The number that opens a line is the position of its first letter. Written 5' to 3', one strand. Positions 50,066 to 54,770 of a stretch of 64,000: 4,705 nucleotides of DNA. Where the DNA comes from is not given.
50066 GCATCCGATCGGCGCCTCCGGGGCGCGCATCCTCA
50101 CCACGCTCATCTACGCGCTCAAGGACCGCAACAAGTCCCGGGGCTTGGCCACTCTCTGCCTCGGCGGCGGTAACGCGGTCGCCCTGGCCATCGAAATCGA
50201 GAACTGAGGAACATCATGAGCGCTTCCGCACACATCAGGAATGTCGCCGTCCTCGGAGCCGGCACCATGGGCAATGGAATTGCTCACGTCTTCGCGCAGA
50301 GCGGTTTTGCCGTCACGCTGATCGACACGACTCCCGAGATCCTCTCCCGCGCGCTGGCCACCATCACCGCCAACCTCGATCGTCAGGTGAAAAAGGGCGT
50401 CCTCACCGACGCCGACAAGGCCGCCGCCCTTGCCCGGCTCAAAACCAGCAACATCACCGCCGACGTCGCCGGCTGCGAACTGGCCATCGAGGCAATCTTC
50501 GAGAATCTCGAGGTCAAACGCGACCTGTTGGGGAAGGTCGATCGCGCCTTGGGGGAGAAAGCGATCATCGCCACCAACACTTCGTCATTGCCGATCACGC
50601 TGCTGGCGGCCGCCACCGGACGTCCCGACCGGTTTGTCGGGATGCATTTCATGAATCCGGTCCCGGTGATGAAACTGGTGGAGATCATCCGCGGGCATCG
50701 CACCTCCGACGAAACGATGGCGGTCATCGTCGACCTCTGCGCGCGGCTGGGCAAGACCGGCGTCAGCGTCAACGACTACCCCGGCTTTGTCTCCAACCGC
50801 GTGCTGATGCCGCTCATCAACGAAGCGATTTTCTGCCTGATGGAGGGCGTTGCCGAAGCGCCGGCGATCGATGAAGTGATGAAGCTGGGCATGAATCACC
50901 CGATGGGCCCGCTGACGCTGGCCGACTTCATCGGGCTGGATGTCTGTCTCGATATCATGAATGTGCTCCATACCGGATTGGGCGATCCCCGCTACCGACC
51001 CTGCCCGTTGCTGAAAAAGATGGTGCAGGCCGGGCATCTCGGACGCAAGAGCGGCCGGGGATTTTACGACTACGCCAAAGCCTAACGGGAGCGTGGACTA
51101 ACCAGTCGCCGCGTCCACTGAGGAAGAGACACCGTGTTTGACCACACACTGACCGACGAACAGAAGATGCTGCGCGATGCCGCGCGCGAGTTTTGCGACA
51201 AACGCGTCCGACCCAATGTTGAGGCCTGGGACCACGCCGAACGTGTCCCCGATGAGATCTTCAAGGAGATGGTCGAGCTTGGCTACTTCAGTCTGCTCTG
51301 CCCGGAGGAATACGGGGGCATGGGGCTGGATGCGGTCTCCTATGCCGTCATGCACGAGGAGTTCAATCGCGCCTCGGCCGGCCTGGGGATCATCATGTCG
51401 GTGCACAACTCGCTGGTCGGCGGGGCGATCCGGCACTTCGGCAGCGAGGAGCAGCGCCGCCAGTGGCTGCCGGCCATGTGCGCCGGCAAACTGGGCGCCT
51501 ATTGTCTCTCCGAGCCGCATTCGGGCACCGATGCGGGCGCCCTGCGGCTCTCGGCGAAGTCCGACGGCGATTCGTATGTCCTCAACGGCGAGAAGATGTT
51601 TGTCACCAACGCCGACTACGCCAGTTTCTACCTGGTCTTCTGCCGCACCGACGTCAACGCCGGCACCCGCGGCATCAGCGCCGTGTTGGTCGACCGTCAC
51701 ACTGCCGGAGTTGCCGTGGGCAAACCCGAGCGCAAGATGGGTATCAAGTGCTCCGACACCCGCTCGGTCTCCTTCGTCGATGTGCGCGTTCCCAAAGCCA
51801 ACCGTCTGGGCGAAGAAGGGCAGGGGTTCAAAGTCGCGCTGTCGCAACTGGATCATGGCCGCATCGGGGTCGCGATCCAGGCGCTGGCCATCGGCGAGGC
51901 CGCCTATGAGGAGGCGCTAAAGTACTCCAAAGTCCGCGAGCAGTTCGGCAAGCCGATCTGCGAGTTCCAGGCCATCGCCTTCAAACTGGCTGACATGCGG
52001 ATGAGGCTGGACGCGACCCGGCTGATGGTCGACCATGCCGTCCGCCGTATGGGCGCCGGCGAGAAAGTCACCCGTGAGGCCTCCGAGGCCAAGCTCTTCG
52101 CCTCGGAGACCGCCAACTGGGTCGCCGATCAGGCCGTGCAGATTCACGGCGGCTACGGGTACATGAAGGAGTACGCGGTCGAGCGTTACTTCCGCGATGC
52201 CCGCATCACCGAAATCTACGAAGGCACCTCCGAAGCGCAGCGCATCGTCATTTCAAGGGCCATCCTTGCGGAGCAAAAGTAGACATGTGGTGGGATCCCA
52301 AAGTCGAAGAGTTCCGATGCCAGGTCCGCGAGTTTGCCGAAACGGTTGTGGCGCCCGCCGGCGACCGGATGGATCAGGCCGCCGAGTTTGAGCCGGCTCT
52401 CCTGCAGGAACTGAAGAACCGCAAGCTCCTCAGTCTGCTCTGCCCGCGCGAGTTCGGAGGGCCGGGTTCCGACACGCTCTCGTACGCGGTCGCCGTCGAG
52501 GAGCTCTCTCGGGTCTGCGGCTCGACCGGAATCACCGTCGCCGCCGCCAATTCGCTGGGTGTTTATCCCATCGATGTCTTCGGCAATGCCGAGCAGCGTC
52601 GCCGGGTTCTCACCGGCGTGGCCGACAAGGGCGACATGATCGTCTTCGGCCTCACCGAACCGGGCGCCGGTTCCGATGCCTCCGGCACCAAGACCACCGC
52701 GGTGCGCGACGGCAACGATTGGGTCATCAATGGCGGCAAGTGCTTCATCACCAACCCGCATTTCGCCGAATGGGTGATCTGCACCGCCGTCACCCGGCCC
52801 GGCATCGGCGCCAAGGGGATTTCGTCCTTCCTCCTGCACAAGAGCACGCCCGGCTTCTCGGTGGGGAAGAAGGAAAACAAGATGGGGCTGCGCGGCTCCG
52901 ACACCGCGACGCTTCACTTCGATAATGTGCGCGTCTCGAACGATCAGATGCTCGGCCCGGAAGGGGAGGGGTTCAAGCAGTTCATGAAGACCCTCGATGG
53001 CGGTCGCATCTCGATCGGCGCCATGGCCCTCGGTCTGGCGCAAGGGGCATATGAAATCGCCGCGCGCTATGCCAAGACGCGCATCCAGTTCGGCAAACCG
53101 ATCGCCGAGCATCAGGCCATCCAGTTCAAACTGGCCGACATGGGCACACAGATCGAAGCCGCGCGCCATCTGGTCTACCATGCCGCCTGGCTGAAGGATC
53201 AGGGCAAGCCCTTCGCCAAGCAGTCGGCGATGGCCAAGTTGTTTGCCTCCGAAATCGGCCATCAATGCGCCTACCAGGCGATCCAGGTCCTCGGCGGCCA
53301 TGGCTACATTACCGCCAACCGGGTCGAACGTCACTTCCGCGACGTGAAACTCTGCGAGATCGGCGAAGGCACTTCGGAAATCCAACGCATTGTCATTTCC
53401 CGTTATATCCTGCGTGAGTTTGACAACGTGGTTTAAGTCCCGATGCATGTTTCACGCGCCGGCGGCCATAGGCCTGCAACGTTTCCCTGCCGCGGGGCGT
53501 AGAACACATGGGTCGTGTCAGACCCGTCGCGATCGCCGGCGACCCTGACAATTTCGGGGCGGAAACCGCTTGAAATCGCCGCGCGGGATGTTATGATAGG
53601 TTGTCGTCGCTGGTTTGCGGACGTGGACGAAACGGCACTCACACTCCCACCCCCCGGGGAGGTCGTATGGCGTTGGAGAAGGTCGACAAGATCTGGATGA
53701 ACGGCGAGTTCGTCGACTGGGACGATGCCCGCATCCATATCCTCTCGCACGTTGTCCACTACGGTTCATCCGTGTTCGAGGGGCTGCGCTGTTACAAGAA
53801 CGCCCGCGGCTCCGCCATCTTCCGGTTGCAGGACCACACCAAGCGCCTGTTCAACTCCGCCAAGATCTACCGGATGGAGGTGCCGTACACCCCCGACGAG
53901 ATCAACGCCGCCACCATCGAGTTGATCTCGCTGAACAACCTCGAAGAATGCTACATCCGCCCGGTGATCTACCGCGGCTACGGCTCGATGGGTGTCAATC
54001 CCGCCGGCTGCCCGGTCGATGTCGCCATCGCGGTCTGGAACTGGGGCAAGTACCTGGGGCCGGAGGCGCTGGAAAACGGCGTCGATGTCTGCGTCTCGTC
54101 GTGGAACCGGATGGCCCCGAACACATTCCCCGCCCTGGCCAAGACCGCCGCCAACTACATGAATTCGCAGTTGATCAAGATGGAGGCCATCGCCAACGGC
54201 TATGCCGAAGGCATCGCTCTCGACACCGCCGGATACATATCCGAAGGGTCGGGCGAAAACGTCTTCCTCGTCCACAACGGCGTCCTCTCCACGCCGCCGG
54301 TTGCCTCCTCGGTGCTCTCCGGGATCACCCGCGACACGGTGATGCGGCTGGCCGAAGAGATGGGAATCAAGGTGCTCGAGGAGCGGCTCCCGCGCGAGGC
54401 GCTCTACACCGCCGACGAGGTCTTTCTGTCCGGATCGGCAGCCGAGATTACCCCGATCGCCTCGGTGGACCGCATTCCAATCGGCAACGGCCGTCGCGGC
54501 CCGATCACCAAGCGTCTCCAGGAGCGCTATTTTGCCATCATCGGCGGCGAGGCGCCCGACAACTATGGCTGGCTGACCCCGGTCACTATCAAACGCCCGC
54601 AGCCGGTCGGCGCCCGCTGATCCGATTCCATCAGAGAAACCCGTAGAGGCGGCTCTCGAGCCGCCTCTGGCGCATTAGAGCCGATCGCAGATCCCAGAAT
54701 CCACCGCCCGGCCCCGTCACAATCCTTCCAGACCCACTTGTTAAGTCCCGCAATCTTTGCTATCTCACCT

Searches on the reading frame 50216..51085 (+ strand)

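Call 24: search_protein_families(library=pfam, proteins=[window:50216-51085:+], max_evalue=0.00001)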
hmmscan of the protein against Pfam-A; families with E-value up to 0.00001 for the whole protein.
window:50216-51085:+ (289 aa): 2 families
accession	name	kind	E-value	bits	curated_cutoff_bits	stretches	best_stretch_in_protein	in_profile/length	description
PF02737.24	3HCDH_N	-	3.3e-64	216.5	22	1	9-187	1-179/180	3-hydroxyacyl-CoA dehydrogenase, NAD binding domain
PF00725.27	3HCDH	-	2.8e-37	127.6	22.1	1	190-286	1-97/97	3-hydroxyacyl-CoA dehydrogenase, C-terminal domain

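Call 67: search_protein_families(library=ncbifam, proteins=[window:50216-51085:+], max_evalue=1e-20)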
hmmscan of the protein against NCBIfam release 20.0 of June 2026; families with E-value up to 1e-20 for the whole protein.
window:50216-51085:+ (289 aa): 19 families
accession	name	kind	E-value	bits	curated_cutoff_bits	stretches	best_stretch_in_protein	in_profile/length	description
NF004474.0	PRK05808.1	subfamily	4e-127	423.4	408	1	7-286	3-282/283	3-hydroxybutyryl-CoA dehydrogenase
NF005715.0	PRK07530.1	equivalog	1.3e-119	399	420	1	5-288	2-285/292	3-hydroxybutyryl-CoA dehydrogenase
NF006124.0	PRK08268.1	subfamily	2.6e-98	330.2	508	1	3-288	3-289/507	3-hydroxyacyl-CoA dehydrogenase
NF006722.0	PRK09260.1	equivalog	4.5e-98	328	429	1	7-287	2-282/289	3-hydroxyacyl-CoA dehydrogenase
NF005875.0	PRK07819.1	subfamily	5.6e-86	288.5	319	1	5-286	3-286/287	3-hydroxybutyryl-CoA dehydrogenase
TIGR02279.1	PaaC-3OHAcCoADH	equivalog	1.5e-79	268.2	669.4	1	7-288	5-287/503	3-hydroxyacyl-CoA dehydrogenase PaaH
NF008727.0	PRK11730.1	equivalog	1.7e-74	251.5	870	1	4-288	310-594/717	fatty acid oxidation complex subunit alpha FadB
NF004699.0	PRK06035.1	equivalog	4.5e-74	249.2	500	1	6-286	2-290/294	3-hydroxyacyl-CoA dehydrogenase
NF008363.0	PRK11154.1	equivalog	5.1e-73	246.4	869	1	4-287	306-587/708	fatty acid oxidation complex subunit alpha FadJ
TIGR02441.1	fa_ox_alpha_mit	equivalog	5e-65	219.9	964.65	1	6-287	334-614/737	fatty acid oxidation complex subunit alpha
TIGR02440.1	FadJ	equivalog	6e-65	219.8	968.45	1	4-288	301-583/699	fatty acid oxidation complex subunit alpha FadJ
TIGR02437.1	FadB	equivalog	8.1e-63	212.9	933.55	1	7-287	313-593/714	fatty acid oxidation complex subunit alpha FadB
NF006143.0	PRK08293.1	equivalog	3e-60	204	312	1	6-288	3-289/291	3-hydroxyacyl-CoA dehydrogenase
NF042925.1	FHMPC_DH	equivalog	5.2e-57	193.5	500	1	9-288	2-282/304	5-formyl-3-hydroxy-2-methylpyridine 4-carboxylate 5-dehydrogenase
NF006125.0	PRK08269.1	equivalog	6.8e-56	189.7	427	1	6-288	4-298/334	3-hydroxybutyryl-CoA dehydrogenase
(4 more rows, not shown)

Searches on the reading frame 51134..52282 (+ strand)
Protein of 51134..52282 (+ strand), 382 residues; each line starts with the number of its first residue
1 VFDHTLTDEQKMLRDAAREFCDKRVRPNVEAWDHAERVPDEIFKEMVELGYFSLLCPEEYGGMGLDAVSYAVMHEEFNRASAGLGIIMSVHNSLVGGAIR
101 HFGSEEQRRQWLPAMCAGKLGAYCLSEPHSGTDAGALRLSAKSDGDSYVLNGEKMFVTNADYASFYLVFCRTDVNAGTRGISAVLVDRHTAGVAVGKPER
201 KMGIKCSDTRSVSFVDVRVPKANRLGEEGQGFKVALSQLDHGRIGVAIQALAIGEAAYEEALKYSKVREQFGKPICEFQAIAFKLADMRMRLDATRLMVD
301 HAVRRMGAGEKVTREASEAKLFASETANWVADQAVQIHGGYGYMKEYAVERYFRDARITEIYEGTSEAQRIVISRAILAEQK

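Call 24: search_protein_families(library=pfam, proteins=[window:51134-52282:+], max_evalue=0.00001)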
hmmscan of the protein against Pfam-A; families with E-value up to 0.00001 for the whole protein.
window:51134-52282:+ (382 aa): 4 families
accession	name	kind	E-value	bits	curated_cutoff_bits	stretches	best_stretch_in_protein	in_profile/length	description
PF00441.29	Acyl-CoA_dh_1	-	4.5e-52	176.6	22.4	1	229-378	1-150/150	Acyl-CoA dehydrogenase, C-terminal domain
PF02771.21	Acyl-CoA_dh_N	-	2.8e-41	140.9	22.9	1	7-119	1-113/113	Acyl-CoA dehydrogenase, N-terminal domain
PF08028.16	Acyl-CoA_dh_2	-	1.8e-22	80.5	22.7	1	245-366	2-133/134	Acyl-CoA dehydrogenase, C-terminal domain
PF02770.24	Acyl-CoA_dh_M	-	7.8e-22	77.7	33.3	1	122-217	1-97/97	Acyl-CoA dehydrogenase, middle domain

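Call 67: search_protein_families(library=ncbifam, proteins=[window:51134-52282:+], max_evalue=1e-20)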
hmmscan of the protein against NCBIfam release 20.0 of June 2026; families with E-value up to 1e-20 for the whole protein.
window:51134-52282:+ (382 aa): 19 families
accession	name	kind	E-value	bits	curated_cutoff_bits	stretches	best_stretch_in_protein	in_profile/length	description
NF042972.1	AcrlCoAredClosAcrC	equivalog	3.3e-128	427.6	640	1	3-378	2-377/378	acryloyl-CoA reductase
NF058590.1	AcCoDHFadEBacil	equivalog_domain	8.9e-96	321.7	600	1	5-378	20-411/586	acyl-CoA dehydrogenase FadE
NF043006.1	CyhCrbnylCoADH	equivalog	1.1e-90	304.4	650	1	6-381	4-379/380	cyclohexane-1-carbonyl-CoA dehydrogenase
NF045552.1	GlutCoADH_Des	equivalog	8.2e-82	275.4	470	1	3-375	2-377/387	glutaryl-CoA dehydrogenase Acd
NF042439.1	SulpropCoADesulf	equivalog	1.6e-78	264.1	600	1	15-379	2-372/379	3-sulfinopropanoyl-CoA desulfinase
NF045652.1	ProlPCPDhRedW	equivalog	5.6e-71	239.3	650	1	10-377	4-373/376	L-prolyl-[peptidyl-carrier protein] dehydrogenase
NF053553.1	prodigi_MBC_PigA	equivalog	1.2e-70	238.6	500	1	3-376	2-378/381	prodigiosin MBC biosynthesis dehydrogenase PigA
TIGR03207.1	cyc_hxne_CoA_dh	equivalog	3.4e-67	226.8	575.35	1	6-376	1-370/372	cyclohexanecarboxyl-CoA dehydrogenase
NF008997.0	PRK12341.1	equivalog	7.3e-66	222.8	537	1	3-380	2-379/382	acyl-CoA dehydrogenase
NF002885.1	PRK03354.1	equivalog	1.7e-55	188.6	540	1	3-380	2-376/378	crotonobetainyl-CoA dehydrogenase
NF052270.1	Staph_DH_FadE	equivalog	1.9e-50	171.8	600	1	3-378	18-394/400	acyl-CoA dehydrogenase FadE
TIGR03204.1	pimC_large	equivalog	1.1e-35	123.3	623.85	1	6-378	4-393/395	pimeloyl-CoA dehydrogenase large subunit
NF049984.1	Rv1679_FadE16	equivalog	8.1e-34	117.4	600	1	28-369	15-357/371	Rv1679 family acyl-CoA dehydrogenase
TIGR03203.1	pimD_small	equivalog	1.4e-32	113.2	652.7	1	40-363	40-362/378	pimeloyl-CoA dehydrogenase small subunit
NF007000.1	PRK09463.1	subfamily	5.2e-31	107.7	600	1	8-344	46-399/726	acyl-CoA dehydrogenase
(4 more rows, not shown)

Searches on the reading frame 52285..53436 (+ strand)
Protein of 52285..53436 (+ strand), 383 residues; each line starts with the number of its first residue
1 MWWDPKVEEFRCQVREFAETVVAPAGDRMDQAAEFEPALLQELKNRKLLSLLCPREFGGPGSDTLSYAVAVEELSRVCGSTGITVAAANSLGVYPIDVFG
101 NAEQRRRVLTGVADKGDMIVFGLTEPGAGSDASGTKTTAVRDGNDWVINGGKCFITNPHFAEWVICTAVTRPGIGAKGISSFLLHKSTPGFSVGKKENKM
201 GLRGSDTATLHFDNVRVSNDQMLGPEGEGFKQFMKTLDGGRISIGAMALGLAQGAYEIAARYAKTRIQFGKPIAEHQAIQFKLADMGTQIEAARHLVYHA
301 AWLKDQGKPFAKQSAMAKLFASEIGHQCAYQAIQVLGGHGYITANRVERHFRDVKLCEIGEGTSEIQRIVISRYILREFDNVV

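Call 24: search_protein_families(library=pfam, proteins=[window:52285-53436:+], max_evalue=0.00001)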
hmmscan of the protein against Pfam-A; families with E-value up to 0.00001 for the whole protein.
window:52285-53436:+ (383 aa): 5 families
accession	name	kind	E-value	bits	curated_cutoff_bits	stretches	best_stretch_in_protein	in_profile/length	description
PF00441.29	Acyl-CoA_dh_1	-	1.1e-52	178.6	22.4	1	227-375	1-149/150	Acyl-CoA dehydrogenase, C-terminal domain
PF02771.21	Acyl-CoA_dh_N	-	1e-26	93.9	22.9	1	7-114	4-111/113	Acyl-CoA dehydrogenase, N-terminal domain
PF02770.24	Acyl-CoA_dh_M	-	5.2e-26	91.1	33.3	1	121-215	2-97/97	Acyl-CoA dehydrogenase, middle domain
PF08028.16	Acyl-CoA_dh_2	-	1.5e-25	90.5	22.7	1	243-359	2-128/134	Acyl-CoA dehydrogenase, C-terminal domain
PF22924.1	ACOX_C_alpha1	-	1.3e-08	35.3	27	1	239-375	6-168/169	Acyl-CoA oxidase, C-alpha1 domain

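Call 67: search_protein_families(library=ncbifam, proteins=[window:52285-53436:+], max_evalue=1e-20)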
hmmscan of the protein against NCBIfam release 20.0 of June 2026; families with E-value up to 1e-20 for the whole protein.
window:52285-53436:+ (383 aa): 17 families
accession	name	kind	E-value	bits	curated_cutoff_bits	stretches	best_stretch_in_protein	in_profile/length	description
NF042972.1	AcrlCoAredClosAcrC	equivalog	9.3e-120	399.8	640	1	8-377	10-378/378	acryloyl-CoA reductase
NF043006.1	CyhCrbnylCoADH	equivalog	7e-97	324.8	650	1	13-378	14-378/380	cyclohexane-1-carbonyl-CoA dehydrogenase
NF042439.1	SulpropCoADesulf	equivalog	1.3e-85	287.4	600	1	13-376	3-371/379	3-sulfinopropanoyl-CoA desulfinase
NF008997.0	PRK12341.1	equivalog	5.7e-76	256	537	1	28-381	31-382/382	acyl-CoA dehydrogenase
NF058590.1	AcCoDHFadEBacil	equivalog_domain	4.9e-74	249.9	600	1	14-377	32-412/586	acyl-CoA dehydrogenase FadE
NF045652.1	ProlPCPDhRedW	equivalog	4e-73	246.4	650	1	4-374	1-372/376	L-prolyl-[peptidyl-carrier protein] dehydrogenase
NF045552.1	GlutCoADH_Des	equivalog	5.6e-70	236.5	470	1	10-372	12-376/387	glutaryl-CoA dehydrogenase Acd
NF053553.1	prodigi_MBC_PigA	equivalog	1.3e-65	222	500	1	12-374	14-378/381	prodigiosin MBC biosynthesis dehydrogenase PigA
TIGR03207.1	cyc_hxne_CoA_dh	equivalog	1.2e-60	205.3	575.35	1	13-373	11-369/372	cyclohexanecarboxyl-CoA dehydrogenase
NF002885.1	PRK03354.1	equivalog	3e-58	197.7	540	1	30-379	33-377/378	crotonobetainyl-CoA dehydrogenase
NF052270.1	Staph_DH_FadE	equivalog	1.3e-47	162.4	600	1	73-375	94-393/400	acyl-CoA dehydrogenase FadE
NF007000.1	PRK09463.1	subfamily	9.7e-34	116.7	600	0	177-344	231-401/726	acyl-CoA dehydrogenase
NF009586.0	PRK13026.1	subfamily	7.7e-31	107.2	608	1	32-343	106-435/777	acyl-CoA dehydrogenase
NF049984.1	Rv1679_FadE16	equivalog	2.8e-28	99.2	600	1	22-359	12-349/371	Rv1679 family acyl-CoA dehydrogenase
TIGR03203.1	pimD_small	equivalog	1.7e-26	93.2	652.7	1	41-365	44-366/378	pimeloyl-CoA dehydrogenase small subunit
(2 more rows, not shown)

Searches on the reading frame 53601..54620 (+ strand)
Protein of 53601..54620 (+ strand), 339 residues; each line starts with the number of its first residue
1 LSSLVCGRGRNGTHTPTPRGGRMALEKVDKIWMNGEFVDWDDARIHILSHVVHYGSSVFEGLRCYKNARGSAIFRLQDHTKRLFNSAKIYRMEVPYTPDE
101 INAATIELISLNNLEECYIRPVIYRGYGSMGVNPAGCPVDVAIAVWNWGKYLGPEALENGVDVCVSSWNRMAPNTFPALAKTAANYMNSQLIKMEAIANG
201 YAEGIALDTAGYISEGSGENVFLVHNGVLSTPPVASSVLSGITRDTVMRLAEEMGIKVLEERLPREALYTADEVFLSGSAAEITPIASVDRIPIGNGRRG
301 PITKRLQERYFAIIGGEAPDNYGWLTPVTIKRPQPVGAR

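Call 24: search_protein_families(library=pfam, proteins=[window:53601-54620:+], max_evalue=0.00001)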
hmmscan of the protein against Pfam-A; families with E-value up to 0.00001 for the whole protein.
window:53601-54620:+ (339 aa): 1 family
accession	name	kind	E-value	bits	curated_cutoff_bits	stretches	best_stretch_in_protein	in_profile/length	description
PF01063.24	Aminotran_4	-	1.3e-50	172.8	28.5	1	58-289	2-223/223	Amino-transferase class IV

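Call 67: search_protein_families(library=ncbifam, proteins=[window:53601-54620:+], max_evalue=1e-20)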
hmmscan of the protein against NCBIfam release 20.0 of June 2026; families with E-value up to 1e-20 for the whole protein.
window:53601-54620:+ (339 aa): 15 families
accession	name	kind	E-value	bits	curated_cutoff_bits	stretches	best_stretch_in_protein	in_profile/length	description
NF005146.0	PRK06606.1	equivalog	4.5e-138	459.4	279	1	26-328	4-306/307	branched-chain amino acid transaminase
TIGR01122.1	ilvE_I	equivalog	8.3e-136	452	245.55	1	32-328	1-298/298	branched-chain-amino-acid transaminase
NF005726.0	PRK07544.1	equivalog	1.9e-87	293.1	396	1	30-315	12-289/295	branched-chain amino acid aminotransferase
NF006185.0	PRK08320.1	subfamily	2.3e-81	273.2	363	1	30-312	4-281/292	branched-chain amino acid aminotransferase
NF009126.0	PRK12479.1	equivalog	1.7e-64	217.8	518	1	30-311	5-281/299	branched-chain-amino-acid transaminase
NF009897.0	PRK13357.1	equivalog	2.5e-45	154.8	307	1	29-328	41-357/358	branched-chain amino acid aminotransferase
NF009896.0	PRK13356.1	equivalog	1.2e-41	142.8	262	1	28-312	7-281/287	branched-chain amino acid aminotransferase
NF005209.0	PRK06680.1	subfamily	6e-41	140.2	320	1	30-314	4-281/286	D-amino-acid transaminase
TIGR01121.1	D_amino_aminoT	equivalog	2.1e-40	138.7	277.45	1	31-311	2-272/276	D-amino-acid transaminase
TIGR01123.1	ilvE_II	equivalog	1.5e-39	135.8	250.05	1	32-327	1-312/313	branched-chain-amino-acid transaminase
NF005800.0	PRK07650.1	equivalog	2.4e-39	135.3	308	1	31-311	3-273/290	aminodeoxychorismate lyase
NF004761.0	PRK06092.1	equivalog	1.5e-24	86.6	260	1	32-292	3-250/268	aminodeoxychorismate lyase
TIGR03461.1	pabC_Proteo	equivalog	2.2e-24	86.1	176.85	1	43-292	8-248/262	aminodeoxychorismate lyase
NF009066.0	PRK12400.1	equivalog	1.6e-23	83.6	538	1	43-310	21-278/290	D-amino-acid transaminase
NF005888.0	PRK07849.1-3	equivalog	5.3e-22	78.1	273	1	36-293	20-273/298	aminodeoxychorismate lyase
